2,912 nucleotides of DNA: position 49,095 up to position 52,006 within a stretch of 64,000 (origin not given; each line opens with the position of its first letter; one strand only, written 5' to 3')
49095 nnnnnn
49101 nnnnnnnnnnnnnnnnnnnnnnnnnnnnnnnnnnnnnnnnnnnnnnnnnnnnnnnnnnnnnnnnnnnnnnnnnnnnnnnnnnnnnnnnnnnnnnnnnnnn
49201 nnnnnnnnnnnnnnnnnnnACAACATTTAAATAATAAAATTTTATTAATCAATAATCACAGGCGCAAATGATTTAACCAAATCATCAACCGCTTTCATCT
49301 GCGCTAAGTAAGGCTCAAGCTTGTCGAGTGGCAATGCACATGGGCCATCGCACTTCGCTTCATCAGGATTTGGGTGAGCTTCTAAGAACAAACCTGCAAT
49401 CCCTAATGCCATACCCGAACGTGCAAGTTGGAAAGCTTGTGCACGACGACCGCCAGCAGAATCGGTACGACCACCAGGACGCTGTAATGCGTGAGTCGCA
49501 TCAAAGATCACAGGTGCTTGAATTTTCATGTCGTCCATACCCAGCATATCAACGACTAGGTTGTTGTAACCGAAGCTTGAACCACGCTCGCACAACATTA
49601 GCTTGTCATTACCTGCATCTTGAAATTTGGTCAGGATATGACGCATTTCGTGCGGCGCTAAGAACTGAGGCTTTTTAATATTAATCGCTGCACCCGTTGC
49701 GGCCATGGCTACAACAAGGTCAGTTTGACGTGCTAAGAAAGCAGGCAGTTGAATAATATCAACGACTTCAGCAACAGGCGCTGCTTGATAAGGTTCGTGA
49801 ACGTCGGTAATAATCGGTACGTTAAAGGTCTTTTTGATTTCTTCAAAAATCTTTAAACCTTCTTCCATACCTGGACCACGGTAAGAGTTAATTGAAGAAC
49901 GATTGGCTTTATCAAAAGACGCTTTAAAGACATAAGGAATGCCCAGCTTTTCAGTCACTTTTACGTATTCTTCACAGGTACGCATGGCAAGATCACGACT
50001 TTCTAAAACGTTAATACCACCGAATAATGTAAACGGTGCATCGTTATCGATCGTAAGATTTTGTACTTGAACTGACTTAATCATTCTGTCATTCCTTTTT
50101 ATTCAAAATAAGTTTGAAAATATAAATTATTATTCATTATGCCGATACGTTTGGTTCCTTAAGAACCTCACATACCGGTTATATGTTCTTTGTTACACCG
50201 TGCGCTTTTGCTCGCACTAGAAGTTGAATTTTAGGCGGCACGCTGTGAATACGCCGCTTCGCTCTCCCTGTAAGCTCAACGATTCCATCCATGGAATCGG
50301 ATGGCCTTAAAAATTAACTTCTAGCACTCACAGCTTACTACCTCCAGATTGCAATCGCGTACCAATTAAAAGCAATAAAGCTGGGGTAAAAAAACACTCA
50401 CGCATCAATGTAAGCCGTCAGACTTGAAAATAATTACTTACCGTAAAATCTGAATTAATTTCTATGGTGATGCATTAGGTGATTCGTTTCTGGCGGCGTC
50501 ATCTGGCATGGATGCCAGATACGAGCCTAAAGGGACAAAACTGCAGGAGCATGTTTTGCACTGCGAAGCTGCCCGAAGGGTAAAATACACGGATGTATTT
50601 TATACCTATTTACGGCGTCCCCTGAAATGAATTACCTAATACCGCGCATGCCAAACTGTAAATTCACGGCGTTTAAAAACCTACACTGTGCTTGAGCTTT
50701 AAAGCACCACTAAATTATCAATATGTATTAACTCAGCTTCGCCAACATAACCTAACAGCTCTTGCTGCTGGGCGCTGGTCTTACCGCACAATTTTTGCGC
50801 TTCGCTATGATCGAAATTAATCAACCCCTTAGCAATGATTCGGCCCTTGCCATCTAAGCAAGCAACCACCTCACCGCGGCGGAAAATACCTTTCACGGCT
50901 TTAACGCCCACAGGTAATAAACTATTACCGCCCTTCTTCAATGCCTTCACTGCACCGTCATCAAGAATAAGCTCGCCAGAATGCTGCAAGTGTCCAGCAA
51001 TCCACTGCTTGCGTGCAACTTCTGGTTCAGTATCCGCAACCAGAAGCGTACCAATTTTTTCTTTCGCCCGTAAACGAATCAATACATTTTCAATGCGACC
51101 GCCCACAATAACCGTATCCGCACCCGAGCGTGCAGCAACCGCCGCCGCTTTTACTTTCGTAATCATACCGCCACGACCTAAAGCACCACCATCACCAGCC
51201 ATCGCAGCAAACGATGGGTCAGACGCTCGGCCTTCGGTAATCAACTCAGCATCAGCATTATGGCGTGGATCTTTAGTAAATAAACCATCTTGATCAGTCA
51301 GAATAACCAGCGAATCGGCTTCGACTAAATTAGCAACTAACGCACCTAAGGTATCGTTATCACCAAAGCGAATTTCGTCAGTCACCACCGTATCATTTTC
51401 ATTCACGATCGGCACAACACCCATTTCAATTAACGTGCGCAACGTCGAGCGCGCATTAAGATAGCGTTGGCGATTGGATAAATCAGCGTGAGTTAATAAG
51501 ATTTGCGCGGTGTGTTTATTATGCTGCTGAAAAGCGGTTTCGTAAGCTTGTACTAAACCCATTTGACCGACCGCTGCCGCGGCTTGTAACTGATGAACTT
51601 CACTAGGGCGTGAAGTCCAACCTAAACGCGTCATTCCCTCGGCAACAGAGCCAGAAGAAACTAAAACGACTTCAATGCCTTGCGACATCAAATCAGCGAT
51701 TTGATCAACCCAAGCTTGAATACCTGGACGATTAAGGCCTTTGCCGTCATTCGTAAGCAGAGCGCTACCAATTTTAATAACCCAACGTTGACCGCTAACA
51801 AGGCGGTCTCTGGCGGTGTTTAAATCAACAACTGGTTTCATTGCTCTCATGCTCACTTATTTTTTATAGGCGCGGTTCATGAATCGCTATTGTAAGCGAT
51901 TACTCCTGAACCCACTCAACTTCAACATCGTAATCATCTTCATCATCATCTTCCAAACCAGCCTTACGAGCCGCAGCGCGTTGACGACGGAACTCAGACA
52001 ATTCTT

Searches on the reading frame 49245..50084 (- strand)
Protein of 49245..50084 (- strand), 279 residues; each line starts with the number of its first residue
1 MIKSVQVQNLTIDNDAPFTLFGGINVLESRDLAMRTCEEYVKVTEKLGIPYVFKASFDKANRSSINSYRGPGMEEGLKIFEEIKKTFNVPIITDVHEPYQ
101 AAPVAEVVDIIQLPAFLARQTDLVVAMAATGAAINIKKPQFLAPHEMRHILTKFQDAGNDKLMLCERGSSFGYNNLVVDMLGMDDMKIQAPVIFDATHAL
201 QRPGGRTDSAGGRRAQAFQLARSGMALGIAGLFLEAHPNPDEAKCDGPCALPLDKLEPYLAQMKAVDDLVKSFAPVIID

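Call 61: search_protein_families(library=ncbifam, proteins=[window:49245-50084:-], max_evalue=1e-10)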
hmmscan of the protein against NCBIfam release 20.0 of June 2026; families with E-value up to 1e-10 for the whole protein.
window:49245-50084:- (279 aa): 8 families
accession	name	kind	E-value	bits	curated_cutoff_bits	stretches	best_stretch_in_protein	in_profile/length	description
NF009109.0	PRK12457.1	equivalog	1.5e-141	470.6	457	1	6-278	5-280/281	3-deoxy-8-phosphooctulonate synthase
NF003543.0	PRK05198.1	equivalog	8.8e-127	421.7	242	1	3-271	3-272/273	3-deoxy-8-phosphooctulonate synthase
TIGR01362.1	KDO8P_synth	equivalog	2.1e-114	381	314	1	17-271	2-257/258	3-deoxy-8-phosphooctulonate synthase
NF006421.0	PRK08673.1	subfamily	1.1e-24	87.3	335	1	4-271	82-334/338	3-deoxy-7-phosphoheptulonate synthase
TIGR01361.1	DAHP_synth_Bsub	equivalog_domain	1.4e-18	67.3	267.75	1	5-264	14-258/260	3-deoxy-7-phosphoheptulonate synthase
NF009239.0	PRK12595.1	equivalog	7.5e-18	64.6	279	1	4-268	106-355/360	bifunctional 3-deoxy-7-phosphoheptulonate synthase/chorismate mutase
NF041229.1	BagF_FevY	exception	2e-16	60.1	700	1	61-264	128-323/340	phospho-2-dehydro-3-deoxyheptonate aldolase BagF/FevY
NF009933.0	PRK13396.1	subfamily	2e-14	53.4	486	1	61-272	139-343/352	3-deoxy-7-phosphoheptulonate synthase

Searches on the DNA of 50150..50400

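Call 17: search_rna_families(source=window, start=50150, end=50400, threshold=evalue, max_evalue=10, show_alignments=2)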
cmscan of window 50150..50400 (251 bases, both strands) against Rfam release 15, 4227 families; matches with E-value up to 10: 0.
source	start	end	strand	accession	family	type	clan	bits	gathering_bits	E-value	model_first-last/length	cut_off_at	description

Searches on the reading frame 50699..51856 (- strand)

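Call 61: search_protein_families(library=ncbifam, proteins=[window:50699-51856:-], max_evalue=1e-10)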
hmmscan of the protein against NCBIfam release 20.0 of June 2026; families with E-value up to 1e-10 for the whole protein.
window:50699-51856:- (385 aa): 3 families
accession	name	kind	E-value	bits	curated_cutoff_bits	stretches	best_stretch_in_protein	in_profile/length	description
TIGR01027.1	proB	equivalog_domain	1.1e-124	416.3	186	1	24-383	2-362/363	glutamate 5-kinase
TIGR01092.1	P5CS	equivalog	3.4e-46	157.8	796.75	1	22-277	7-278/715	delta l-pyrroline-5-carboxylate synthetase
NF040647.1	IPPK_Arch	equivalog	2.3e-12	46.7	120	1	134-271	119-258/259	isopentenyl phosphate kinase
